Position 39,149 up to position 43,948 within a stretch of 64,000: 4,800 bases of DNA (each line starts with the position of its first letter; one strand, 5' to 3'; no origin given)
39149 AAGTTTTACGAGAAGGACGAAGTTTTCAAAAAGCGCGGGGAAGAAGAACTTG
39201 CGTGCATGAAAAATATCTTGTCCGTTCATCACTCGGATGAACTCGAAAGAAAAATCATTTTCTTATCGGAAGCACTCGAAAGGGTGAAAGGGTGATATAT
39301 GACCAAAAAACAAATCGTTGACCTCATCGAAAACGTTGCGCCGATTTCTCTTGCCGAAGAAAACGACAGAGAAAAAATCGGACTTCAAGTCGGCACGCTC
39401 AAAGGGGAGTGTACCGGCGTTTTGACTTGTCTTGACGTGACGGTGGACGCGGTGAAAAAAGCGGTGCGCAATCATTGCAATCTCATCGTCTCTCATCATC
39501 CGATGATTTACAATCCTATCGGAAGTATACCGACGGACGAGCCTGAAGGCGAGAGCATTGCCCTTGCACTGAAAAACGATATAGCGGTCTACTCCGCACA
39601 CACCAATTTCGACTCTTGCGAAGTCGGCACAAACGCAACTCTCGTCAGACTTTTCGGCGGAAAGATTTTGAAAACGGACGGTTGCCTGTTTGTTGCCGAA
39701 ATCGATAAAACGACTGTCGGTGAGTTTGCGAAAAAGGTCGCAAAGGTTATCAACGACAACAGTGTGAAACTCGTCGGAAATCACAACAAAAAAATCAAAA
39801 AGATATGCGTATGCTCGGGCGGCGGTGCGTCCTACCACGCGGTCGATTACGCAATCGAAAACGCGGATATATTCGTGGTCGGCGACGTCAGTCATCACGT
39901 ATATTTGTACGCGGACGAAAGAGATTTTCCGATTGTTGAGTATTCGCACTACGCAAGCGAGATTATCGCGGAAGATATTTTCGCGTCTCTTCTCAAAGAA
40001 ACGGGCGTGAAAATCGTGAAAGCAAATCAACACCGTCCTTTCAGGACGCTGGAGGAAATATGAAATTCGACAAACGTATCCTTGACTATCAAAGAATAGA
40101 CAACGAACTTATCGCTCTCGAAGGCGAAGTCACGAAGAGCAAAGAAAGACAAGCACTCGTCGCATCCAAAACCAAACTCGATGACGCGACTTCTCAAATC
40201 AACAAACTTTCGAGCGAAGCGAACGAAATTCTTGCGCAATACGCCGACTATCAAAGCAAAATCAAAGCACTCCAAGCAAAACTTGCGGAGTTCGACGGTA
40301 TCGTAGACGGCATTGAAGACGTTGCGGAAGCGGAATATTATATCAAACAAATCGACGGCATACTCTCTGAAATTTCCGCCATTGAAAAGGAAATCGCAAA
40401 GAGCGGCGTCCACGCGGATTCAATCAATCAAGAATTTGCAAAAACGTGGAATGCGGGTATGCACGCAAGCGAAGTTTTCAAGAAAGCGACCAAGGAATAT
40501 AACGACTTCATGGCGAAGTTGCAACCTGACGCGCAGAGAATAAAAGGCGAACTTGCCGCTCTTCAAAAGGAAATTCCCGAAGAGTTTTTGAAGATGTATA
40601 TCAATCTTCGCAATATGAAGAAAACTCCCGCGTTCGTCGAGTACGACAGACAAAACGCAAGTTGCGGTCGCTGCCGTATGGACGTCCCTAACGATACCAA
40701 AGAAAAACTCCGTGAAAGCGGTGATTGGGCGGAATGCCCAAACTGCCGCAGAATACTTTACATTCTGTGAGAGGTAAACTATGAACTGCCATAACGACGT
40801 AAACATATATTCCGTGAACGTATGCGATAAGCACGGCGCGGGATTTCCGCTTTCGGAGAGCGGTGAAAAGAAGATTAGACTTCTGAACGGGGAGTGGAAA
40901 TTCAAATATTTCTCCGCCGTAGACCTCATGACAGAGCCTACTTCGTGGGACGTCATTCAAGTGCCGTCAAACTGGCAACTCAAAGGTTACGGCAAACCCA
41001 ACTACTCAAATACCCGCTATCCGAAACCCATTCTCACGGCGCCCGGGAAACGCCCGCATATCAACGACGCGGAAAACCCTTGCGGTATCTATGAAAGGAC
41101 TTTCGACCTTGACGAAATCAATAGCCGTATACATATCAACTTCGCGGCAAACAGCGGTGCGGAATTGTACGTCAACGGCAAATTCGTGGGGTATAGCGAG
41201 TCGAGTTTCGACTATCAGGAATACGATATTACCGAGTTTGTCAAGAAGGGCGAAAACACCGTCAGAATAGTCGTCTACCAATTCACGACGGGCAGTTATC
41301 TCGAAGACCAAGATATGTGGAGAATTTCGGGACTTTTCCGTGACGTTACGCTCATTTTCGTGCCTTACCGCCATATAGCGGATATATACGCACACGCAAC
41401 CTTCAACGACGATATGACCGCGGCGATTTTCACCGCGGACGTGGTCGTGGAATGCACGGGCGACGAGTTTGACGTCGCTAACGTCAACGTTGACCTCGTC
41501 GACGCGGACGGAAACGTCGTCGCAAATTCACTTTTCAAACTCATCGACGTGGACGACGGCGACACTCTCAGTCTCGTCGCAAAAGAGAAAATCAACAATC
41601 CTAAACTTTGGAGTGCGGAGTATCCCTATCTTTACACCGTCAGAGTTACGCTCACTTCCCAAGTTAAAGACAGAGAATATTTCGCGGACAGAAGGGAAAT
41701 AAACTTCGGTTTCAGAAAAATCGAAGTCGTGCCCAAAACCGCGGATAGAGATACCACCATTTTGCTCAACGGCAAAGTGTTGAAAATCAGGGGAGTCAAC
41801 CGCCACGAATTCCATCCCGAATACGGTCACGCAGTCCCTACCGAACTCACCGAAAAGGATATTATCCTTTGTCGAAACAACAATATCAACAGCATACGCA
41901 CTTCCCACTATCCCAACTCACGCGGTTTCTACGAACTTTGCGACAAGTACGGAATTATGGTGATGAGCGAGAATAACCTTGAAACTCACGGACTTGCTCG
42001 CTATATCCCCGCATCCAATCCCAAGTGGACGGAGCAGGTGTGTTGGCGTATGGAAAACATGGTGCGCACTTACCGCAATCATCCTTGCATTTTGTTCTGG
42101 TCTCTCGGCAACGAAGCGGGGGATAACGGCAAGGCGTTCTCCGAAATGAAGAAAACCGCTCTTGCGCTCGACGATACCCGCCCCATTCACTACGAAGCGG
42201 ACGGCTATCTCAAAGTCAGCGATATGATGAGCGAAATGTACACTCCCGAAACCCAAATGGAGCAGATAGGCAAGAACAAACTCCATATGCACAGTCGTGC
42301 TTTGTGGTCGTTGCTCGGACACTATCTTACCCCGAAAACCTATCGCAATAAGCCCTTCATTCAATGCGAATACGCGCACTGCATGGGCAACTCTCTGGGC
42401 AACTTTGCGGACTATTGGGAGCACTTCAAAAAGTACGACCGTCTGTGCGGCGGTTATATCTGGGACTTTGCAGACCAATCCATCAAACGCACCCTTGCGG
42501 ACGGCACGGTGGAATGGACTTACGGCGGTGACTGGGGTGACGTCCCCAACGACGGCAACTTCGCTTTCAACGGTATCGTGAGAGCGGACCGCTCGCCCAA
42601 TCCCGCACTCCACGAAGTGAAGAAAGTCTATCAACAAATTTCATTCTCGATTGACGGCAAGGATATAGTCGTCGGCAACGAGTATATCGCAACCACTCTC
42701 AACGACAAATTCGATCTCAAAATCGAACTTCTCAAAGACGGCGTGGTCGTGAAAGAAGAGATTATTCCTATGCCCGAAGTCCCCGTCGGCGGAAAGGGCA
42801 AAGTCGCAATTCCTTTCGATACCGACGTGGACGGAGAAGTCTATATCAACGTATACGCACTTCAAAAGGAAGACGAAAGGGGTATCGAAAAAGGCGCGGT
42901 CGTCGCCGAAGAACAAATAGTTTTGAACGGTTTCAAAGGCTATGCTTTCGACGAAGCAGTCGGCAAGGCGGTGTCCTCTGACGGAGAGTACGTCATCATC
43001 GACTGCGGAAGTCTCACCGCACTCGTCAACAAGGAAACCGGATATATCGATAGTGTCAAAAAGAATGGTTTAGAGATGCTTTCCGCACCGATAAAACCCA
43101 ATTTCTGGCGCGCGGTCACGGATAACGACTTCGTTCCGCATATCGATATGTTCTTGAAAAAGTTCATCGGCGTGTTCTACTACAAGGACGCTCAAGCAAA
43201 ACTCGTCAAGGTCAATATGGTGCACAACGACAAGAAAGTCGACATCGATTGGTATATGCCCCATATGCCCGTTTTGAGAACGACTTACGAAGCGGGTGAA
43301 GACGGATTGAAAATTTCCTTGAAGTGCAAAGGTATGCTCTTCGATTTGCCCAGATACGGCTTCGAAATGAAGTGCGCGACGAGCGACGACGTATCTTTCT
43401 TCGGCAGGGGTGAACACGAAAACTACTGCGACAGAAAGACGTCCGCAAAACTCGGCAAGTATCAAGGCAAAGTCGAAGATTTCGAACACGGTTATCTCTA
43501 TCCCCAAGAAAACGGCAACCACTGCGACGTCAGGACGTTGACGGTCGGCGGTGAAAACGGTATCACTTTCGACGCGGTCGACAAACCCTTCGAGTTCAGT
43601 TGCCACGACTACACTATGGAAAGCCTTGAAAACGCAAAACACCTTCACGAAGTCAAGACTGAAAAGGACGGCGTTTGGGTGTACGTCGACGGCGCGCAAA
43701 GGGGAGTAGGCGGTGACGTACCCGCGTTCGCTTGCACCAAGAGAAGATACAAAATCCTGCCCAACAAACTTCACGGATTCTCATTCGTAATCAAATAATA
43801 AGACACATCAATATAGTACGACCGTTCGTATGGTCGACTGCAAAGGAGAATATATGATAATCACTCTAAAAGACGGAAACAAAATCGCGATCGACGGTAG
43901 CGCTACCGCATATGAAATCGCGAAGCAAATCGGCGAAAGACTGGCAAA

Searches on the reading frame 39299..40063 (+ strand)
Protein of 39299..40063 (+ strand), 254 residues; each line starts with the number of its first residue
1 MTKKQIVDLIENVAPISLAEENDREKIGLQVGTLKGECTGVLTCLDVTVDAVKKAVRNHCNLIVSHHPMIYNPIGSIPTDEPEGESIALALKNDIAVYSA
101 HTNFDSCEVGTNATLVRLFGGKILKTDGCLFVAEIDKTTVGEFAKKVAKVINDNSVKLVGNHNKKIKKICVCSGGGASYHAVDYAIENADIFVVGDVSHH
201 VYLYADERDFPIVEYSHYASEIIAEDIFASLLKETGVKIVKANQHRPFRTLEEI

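Call 54: search_protein_families(library=pfam, proteins=[window:39299-40063:+])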
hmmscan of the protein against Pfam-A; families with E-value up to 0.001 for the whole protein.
window:39299-40063:+ (254 aa): 2 families
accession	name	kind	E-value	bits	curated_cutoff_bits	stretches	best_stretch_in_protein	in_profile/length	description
PF01784.24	DUF34_NIF3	-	6.7e-61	206.6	23.4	1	1-243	1-251/256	Duf34/NIF3 (NGG1p interacting factor 3)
PF24791.1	SAC9_C8D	-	0.00086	20.1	25.5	0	129-190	12-70/101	SAC9 C8D domain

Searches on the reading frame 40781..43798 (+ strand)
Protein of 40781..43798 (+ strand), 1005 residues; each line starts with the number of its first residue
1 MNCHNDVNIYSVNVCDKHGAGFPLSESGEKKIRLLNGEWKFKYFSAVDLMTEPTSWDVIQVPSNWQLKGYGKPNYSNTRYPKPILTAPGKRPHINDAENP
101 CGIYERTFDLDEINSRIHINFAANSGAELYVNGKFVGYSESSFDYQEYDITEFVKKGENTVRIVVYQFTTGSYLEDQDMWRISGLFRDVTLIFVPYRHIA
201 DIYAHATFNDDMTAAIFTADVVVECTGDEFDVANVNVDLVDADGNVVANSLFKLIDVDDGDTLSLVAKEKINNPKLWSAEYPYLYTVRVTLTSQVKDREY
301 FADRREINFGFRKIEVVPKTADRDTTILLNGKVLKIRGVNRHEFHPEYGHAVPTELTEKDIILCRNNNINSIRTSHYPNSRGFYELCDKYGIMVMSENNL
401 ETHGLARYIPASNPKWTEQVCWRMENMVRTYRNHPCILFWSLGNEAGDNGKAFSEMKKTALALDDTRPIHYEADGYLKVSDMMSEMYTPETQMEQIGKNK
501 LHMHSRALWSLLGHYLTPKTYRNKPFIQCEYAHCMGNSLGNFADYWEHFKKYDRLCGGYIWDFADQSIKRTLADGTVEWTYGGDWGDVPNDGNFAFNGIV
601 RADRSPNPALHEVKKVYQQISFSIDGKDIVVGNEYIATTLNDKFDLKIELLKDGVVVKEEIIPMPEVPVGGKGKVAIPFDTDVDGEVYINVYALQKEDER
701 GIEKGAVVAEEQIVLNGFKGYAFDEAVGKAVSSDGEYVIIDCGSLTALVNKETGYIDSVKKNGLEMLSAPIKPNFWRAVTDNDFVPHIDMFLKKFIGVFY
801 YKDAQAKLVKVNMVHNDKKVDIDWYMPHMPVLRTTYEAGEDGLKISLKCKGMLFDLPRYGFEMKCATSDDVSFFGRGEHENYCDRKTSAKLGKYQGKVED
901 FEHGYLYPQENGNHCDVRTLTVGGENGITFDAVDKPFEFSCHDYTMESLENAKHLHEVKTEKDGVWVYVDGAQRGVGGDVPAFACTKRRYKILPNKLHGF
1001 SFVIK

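Call 54: search_protein_families(library=pfam, proteins=[window:40781-43798:+])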
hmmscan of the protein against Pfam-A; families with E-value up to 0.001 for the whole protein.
window:40781-43798:+ (1005 aa): 6 families
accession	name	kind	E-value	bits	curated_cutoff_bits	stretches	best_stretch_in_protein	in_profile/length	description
PF02836.23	Glyco_hydro_2_C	-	2.4e-89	299.9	21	1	323-621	4-301/302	Glycosyl hydrolases family 2, TIM barrel domain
PF02929.23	Bgal_small_N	-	5.8e-56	190.4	25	1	745-1004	5-248/248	Beta galactosidase small chain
PF02837.24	Glyco_hydro_2_N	-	2.3e-31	109.4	28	1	33-194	2-168/169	Glycosyl hydrolases family 2, sugar binding domain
PF16353.11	LacZ_4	-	3.7e-15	56.4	27.3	1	630-716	2-87/87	Beta-galactosidase, domain 4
PF00703.27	Glyco_hydro_2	-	5.3e-13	50.1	23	1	198-312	2-109/109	Glycosyl hydrolases family 2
PF22666.2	Glyco_hydro_2_N2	-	2.5e-05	24.9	27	1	103-167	51-119/167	Glycosyl hydrolase 2 galactose-binding domain-like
